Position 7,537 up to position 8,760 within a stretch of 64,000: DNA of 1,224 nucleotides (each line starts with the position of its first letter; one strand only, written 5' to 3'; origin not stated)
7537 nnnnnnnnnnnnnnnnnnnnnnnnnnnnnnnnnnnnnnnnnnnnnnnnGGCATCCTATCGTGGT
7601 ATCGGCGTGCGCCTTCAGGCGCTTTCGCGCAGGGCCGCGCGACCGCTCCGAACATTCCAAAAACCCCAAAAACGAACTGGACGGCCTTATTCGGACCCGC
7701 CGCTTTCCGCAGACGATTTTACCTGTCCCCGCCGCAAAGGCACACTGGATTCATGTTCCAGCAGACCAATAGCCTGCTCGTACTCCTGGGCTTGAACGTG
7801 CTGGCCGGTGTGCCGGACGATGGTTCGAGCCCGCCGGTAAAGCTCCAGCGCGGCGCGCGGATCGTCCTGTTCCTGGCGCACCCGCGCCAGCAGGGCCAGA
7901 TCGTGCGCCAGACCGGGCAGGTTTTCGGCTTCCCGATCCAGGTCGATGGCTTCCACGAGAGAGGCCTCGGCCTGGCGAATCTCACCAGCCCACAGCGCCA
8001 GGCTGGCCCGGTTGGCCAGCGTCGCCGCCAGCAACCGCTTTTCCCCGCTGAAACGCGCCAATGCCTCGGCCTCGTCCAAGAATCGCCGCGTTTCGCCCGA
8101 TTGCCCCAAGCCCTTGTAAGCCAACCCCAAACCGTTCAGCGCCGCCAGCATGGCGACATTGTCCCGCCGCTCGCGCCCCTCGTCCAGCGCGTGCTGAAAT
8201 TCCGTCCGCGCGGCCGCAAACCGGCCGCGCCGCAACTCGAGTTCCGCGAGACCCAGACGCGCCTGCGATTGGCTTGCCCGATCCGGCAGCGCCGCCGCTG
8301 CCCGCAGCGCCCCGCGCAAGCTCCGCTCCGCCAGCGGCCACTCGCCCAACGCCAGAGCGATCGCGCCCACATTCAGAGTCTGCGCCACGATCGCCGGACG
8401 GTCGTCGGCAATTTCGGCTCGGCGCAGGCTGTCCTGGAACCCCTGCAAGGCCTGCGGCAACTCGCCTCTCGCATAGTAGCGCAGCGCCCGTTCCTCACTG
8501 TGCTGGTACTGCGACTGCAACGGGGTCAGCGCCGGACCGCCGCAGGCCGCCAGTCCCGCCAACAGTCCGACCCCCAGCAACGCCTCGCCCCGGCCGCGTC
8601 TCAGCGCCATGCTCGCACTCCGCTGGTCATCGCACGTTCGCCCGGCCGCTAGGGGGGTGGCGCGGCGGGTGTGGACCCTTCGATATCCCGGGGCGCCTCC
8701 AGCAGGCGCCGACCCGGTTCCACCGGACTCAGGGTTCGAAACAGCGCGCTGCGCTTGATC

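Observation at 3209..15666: Candidate new envelope signalling system: kinase/pseudokinase-FGE pair, MCE module with a dead ATPase, TPR lipoprotein, PEGA scaffold and PP2C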

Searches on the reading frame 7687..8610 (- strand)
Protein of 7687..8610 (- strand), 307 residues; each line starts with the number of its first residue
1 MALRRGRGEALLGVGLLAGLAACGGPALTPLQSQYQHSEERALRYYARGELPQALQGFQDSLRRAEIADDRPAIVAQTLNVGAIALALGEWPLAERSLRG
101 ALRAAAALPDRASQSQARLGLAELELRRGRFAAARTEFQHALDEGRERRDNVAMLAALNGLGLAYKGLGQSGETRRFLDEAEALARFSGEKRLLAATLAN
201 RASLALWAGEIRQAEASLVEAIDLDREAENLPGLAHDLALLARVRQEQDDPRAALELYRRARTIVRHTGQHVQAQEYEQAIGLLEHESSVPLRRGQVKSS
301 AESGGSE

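Call 4: search_protein_families(library=pfam, proteins=[window:7687-8610:-], max_evalue=0.01)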
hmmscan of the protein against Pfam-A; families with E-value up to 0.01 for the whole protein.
window:7687-8610:- (307 aa): 9 families
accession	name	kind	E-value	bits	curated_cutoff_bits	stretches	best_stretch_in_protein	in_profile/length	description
PF13424.12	TPR_12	-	1.4e-21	76.9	30.1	5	75-143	2-73/77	Tetratricopeptide repeat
PF17874.7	TPR_MalT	-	4.1e-08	33.3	45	2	43-207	48-212/336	MalT-like TPR region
PF00515.34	TPR_1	-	1.6e-05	24.9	27.8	0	195-226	1-32/34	Tetratricopeptide repeat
PF07719.23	TPR_2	-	0.00019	21.8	27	0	120-143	6-29/34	Tetratricopeptide repeat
PF13432.12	TPR_16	-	0.00051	20.9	32.7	1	85-145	7-61/65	Tetratricopeptide repeat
PF12862.13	ANAPC5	-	0.0014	19.1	23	0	190-247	33-90/91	Anaphase-promoting complex subunit 5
PF25068.1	ARM_TT21_4th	-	0.0052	17.5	30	0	202-277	39-115/153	Tetratricopeptide repeat protein 21 forth ARM domain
PF13181.12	TPR_8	-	0.0089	16.6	25.7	0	157-182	3-28/34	Tetratricopeptide repeat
PF24885.1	TPR_NPHP3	-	0.0092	15.8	100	0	81-146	105-172/239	Nephrocystin-3 TPR domain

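Call 54: search_protein_families(library=ncbifam, proteins=[window:7687-8610:-], max_evalue=0.001)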
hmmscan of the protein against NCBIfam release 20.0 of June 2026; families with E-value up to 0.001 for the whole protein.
window:7687-8610:- (307 aa): 4 families
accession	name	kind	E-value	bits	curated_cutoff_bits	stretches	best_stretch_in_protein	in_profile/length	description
NF053617.1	SARPRegAfsRStmc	equivalog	2.7e-09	35.6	1430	2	148-283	729-864/986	SARP-family global regulator AfsR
NF041717.1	HaaA_phane_TPR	equivalog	5.7e-07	28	1125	1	48-162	765-879/882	cyclophane-containing RiPP biosynthesis TPR protein HaaT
NF053520.1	HK_Porph_FimS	equivalog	1.9e-05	23.2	600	1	49-227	98-276/618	sensor histidine kinase FimS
NF053720.1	NsdA_fam_reg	subfamily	0.00016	21.4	75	1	81-267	207-400/432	NsdA family TPR-like regulatory protein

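Call 55: search_protein_families(library=padloc, proteins=[window:7687-8610:-], max_evalue=0.001)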
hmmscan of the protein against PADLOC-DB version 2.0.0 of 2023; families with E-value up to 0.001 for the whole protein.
window:7687-8610:- (307 aa): 1 family
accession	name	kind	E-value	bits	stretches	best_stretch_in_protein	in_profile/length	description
PDLC01169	TPR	-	9.8e-08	29.7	1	81-188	115-221/252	TPR repeats containing protein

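Call 76: search_solved_structures(query=window:7687-8610:-, max_evalue=0.01)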
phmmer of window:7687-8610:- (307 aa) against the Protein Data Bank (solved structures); distinct sequences matched with E-value up to 0.01: 25.
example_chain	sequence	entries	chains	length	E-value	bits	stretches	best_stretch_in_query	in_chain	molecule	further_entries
4wng_A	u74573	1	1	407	7.2e-05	25.6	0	45-204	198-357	G-protein-signaling modulator 2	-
3sf4_A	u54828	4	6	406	7.4e-05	25.6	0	45-204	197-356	G-protein-signaling modulator 2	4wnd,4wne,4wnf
5a7d_B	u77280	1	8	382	9.6e-05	25.2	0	44-182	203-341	PINS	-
3gw4_A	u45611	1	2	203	0.00012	24.9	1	103-286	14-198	Uncharacterized protein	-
6hc2_A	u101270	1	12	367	0.00012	24.9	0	45-192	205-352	G-protein-signaling modulator 2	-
5a6c_A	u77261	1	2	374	0.00012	24.9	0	45-193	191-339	G-PROTEIN-SIGNALING MODULATOR 2, AFADIN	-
4a1s_A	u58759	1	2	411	0.00015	24.6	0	44-179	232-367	PARTNER OF INSCUTEABLE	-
3ro2_A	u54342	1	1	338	0.00031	23.5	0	45-186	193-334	G-protein-signaling modulator 2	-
4g2v_A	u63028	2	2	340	0.00032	23.5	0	45-186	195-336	G-protein-signaling modulator 2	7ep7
7ai4_A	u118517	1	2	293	0.00043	23.1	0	128-264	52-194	Isoform C of Kinesin light chain 1,Isoform C of Kinesin light chain 1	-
4jhr_A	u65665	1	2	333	0.0005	22.9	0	45-193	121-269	G-protein-signaling modulator 2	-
9y6s_6y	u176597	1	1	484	0.00078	22.2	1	81-195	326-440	Tetratricopeptide repeat protein 29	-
9k7u_A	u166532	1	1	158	0.0012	21.6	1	168-275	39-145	Heter-Zn2-HEHE-22A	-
5oj8_A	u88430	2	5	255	0.0017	21.1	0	127-264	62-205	Kinesin light chain 1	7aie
3nf1_A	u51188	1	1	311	0.002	20.9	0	128-264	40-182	Kinesin light chain 1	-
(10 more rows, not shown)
